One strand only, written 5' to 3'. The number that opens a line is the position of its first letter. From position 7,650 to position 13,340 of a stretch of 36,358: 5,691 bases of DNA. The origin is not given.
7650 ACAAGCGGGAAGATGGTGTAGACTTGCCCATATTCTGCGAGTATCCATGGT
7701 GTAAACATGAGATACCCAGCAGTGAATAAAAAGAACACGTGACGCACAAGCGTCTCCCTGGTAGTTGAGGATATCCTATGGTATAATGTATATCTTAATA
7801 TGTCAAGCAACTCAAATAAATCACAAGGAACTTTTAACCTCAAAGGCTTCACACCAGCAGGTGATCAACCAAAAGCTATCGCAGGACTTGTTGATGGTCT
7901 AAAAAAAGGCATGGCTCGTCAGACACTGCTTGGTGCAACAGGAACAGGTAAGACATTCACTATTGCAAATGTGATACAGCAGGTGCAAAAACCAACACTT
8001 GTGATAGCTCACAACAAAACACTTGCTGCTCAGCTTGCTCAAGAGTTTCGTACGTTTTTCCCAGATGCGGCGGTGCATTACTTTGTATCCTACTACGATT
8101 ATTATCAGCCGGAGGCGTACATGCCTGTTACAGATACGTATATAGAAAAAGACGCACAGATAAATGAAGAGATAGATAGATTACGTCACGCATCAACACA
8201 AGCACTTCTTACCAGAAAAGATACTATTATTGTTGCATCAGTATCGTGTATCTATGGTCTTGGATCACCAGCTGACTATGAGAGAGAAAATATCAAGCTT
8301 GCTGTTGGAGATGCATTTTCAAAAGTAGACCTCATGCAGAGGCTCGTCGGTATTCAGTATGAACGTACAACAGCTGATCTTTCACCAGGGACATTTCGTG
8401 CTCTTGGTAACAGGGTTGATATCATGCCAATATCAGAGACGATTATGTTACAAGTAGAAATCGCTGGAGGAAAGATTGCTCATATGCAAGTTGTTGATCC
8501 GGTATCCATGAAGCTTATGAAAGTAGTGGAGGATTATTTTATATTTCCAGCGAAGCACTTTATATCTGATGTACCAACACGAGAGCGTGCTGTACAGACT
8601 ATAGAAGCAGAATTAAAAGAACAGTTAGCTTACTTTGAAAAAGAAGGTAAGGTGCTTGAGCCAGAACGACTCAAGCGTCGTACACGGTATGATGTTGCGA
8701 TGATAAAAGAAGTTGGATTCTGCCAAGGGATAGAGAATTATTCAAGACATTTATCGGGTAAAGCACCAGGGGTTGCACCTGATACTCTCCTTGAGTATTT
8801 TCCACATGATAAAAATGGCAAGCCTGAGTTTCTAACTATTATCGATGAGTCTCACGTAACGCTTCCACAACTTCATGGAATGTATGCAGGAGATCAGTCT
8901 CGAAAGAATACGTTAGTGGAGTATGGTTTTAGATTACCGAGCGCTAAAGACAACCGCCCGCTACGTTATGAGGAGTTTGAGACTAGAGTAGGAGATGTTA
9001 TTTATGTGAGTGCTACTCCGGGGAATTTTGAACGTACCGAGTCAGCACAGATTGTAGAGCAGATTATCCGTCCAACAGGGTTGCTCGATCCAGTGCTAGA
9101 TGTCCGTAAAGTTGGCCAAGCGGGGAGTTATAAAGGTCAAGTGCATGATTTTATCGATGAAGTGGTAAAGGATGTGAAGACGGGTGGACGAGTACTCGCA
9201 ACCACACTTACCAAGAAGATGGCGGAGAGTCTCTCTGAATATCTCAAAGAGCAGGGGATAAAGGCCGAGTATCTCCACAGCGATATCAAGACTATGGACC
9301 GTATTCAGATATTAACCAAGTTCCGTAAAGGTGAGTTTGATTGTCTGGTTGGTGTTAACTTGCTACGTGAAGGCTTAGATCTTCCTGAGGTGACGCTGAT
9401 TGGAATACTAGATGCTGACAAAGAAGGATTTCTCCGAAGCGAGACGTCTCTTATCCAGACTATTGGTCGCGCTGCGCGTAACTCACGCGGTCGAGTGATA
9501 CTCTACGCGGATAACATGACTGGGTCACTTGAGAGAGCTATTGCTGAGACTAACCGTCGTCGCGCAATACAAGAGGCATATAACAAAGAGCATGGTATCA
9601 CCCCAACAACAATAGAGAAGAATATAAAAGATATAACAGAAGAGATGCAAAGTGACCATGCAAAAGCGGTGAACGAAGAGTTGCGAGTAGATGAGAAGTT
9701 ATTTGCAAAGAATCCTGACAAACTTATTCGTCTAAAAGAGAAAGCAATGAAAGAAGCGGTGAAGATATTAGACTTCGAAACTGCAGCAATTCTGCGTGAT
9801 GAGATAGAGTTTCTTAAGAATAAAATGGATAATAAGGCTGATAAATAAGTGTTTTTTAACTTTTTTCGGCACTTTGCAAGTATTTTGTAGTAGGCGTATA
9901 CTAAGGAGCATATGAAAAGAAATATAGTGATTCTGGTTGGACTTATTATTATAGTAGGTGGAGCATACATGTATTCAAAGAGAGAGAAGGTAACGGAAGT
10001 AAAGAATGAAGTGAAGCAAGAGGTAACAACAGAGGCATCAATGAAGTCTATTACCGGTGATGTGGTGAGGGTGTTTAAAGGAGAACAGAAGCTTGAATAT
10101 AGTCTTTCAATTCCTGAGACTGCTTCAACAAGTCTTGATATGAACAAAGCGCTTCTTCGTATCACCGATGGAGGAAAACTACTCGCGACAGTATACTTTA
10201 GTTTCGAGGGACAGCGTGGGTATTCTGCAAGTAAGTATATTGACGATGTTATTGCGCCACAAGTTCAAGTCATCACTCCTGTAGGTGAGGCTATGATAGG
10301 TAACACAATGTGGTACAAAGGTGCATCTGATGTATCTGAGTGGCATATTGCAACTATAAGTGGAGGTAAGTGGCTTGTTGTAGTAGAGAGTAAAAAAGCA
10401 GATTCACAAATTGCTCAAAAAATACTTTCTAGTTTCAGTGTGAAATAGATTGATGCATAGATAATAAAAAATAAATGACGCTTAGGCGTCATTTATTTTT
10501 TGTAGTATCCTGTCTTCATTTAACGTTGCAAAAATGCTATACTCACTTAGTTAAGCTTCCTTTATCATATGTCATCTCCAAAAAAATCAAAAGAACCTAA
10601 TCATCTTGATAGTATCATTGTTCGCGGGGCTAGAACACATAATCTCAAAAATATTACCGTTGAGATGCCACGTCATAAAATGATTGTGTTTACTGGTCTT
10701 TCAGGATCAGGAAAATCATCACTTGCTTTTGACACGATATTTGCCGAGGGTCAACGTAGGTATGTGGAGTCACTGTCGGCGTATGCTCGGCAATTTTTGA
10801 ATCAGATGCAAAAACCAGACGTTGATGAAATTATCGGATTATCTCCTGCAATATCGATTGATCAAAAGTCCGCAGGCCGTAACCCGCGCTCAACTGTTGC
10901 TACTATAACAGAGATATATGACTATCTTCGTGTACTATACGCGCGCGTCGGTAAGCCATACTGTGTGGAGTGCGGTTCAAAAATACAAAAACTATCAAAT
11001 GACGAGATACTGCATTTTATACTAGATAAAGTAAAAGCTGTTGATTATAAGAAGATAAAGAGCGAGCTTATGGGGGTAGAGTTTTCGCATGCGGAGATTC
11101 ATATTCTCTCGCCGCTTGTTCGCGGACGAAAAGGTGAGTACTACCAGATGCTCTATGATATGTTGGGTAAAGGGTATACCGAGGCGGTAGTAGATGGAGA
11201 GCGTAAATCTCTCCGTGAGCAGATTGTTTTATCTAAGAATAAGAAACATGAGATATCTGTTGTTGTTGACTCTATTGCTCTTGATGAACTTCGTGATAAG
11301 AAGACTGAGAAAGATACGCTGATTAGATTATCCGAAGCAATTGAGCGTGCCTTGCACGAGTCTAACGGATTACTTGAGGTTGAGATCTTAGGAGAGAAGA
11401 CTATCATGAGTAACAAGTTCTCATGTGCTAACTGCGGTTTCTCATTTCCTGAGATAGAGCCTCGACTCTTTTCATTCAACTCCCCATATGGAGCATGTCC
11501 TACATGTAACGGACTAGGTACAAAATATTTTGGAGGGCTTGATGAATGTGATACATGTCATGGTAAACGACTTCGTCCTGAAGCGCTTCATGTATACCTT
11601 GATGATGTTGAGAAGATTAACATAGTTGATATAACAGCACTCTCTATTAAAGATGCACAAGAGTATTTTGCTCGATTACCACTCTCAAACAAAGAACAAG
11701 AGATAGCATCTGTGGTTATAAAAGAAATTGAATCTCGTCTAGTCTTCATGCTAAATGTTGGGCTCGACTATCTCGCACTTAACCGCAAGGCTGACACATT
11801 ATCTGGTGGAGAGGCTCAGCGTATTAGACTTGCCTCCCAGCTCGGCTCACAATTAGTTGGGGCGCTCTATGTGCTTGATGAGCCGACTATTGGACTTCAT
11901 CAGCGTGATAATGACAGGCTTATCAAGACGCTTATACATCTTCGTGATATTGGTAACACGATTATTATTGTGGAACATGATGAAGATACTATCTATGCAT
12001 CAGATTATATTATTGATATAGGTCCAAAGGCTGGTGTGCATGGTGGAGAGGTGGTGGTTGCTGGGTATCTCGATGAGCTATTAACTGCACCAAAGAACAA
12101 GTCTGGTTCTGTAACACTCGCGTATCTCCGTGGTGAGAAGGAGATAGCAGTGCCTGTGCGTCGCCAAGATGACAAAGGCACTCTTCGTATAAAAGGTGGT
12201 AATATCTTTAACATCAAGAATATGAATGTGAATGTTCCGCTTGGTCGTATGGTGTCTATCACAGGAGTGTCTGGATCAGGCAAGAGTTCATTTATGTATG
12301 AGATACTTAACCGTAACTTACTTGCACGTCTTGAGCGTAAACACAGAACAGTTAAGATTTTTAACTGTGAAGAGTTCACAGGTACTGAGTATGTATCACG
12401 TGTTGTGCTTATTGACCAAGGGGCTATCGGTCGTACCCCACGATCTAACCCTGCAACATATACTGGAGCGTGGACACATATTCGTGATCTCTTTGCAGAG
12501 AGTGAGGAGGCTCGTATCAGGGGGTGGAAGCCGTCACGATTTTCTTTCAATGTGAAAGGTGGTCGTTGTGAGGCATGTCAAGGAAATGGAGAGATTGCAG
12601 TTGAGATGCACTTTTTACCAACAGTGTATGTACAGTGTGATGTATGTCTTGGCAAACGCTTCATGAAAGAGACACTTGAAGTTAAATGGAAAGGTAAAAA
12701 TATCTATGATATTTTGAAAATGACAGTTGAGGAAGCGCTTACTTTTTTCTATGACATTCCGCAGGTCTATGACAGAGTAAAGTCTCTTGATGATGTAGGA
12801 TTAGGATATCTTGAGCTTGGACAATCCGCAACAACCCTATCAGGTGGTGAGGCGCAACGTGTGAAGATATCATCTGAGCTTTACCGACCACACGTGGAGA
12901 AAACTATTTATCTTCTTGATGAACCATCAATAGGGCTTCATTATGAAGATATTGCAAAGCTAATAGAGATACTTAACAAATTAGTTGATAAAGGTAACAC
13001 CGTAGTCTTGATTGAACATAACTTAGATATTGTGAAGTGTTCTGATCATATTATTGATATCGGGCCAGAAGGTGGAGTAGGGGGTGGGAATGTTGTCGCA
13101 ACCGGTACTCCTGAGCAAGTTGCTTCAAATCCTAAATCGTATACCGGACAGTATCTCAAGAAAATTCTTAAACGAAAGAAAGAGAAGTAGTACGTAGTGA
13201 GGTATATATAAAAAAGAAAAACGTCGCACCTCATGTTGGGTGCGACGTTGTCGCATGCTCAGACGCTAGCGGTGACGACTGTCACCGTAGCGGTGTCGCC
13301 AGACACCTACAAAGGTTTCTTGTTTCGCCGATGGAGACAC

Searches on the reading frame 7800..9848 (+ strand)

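Call 15: search_protein_families(library=pfam, proteins=[window:7800-9848:+], max_evalue=0.01)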
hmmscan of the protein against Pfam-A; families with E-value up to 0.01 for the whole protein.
window:7800-9848:+ (682 aa): 10 families
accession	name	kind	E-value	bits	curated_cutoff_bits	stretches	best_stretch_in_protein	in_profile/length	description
PF12344.14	UvrB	-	4.8e-23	81.2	27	1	568-610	1-43/43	Ultra-violet resistance protein B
PF00271.37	Helicase_C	-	6.6e-22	78.3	23.5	1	452-561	6-109/110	Helicase conserved C-terminal domain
PF17757.6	UvrB_inter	-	2.9e-19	69.4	22.9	1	165-254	1-91/91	UvrB interaction domain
PF04851.21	ResIII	-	4.9e-12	46.5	22.5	1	22-91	7-81/164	Type III restriction enzyme, res subunit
PF02151.25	UVR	-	7.1e-07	29.2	21.5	1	640-674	1-35/36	UvrB/uvrC motif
PF13604.12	AAA_30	-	8.4e-07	29.3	27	0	35-83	15-66/191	AAA domain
PF13245.12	AAA_19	-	1.7e-05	25.4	25.1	0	42-108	15-72/134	AAA domain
PF00270.35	DEAD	-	0.00023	21.4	26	1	43-91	19-73/167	DEAD/DEAH box helicase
PF13307.12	Helicase_C_2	-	0.0019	18.7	25.3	0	462-533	9-85/170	Helicase C-terminal domain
PF13401.12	AAA_22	-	0.0021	18.8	27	0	43-89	10-60/130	AAA domain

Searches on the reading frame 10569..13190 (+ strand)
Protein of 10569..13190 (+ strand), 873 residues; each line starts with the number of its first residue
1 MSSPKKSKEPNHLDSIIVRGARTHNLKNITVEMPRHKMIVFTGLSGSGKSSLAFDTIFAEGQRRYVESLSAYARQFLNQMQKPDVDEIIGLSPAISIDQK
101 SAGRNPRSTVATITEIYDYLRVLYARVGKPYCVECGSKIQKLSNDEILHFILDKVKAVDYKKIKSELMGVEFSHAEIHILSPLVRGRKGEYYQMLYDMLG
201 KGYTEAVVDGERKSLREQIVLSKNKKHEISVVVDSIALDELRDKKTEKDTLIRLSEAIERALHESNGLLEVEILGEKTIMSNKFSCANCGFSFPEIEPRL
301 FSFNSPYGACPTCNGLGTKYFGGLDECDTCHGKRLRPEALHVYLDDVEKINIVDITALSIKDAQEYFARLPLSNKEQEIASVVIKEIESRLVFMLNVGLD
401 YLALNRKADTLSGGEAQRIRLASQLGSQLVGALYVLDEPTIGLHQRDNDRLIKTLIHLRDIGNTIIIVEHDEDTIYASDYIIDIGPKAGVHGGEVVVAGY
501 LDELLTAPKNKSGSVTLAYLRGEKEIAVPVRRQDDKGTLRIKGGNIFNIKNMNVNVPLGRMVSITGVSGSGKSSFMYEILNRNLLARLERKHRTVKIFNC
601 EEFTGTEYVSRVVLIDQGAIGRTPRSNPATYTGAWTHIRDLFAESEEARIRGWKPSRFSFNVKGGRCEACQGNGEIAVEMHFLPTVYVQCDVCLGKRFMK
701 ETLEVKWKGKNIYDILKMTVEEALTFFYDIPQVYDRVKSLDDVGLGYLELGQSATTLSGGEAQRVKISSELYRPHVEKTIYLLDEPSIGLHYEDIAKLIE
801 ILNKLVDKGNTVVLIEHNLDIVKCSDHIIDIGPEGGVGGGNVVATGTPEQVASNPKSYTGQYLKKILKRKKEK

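Call 15: search_protein_families(library=pfam, proteins=[window:10569-13190:+], max_evalue=0.01)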
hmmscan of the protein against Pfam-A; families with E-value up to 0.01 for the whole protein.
window:10569-13190:+ (873 aa): 17 families
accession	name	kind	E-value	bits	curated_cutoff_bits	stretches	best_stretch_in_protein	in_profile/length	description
PF17760.6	UvrA_inter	-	2.5e-20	72.8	23.3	1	174-273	16-107/109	UvrA interaction domain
PF00005.33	ABC_tran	-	1.2e-18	68.4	25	1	732-786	84-135/137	ABC transporter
PF02463.25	SMC_N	-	5.1e-08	33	40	0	13-63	2-51/220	RecF/RecN/SMC N terminal domain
PF13304.12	AAA_21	-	5.4e-07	30.4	27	0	764-814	244-295/304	AAA domain, putative AbiEii toxin, Type IV TA system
PF13555.12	AAA_29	-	1.9e-06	27.9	27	0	29-52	15-38/61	P-loop containing region of AAA domain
PF00684.25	DnaJ_CXXCXGXG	-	1e-05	26.1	32.7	0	301-333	35-64/65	DnaJ central domain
PF13191.12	AAA_16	-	1.1e-05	26.5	32.6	0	559-603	24-63/167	AAA ATPase domain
PF20703.3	nSTAND1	-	2.4e-05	24.6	27.1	0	22-53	19-50/379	Novel STAND NTPase 1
PF03193.22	RsgA_GTPase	-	0.00023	21.5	30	0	16-53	87-123/174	RsgA GTPase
PF20720.3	nSTAND3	-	0.00035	20.7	27.2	0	23-55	4-36/155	Novel STAND NTPase 3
PF13401.12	AAA_22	-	0.00062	20.5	27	0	560-615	6-56/130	AAA domain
PF01583.26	APS_kinase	-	0.0013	19.2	21.1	0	37-54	3-20/152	Adenylylsulphate kinase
PF13671.12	AAA_33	-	0.0024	18.6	27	0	38-53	1-16/143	AAA domain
PF13173.12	AAA_14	-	0.0038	17.7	27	0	560-602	3-39/129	AAA domain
PF05729.18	NACHT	-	0.0045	17.3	26.7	0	560-607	1-49/167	NACHT domain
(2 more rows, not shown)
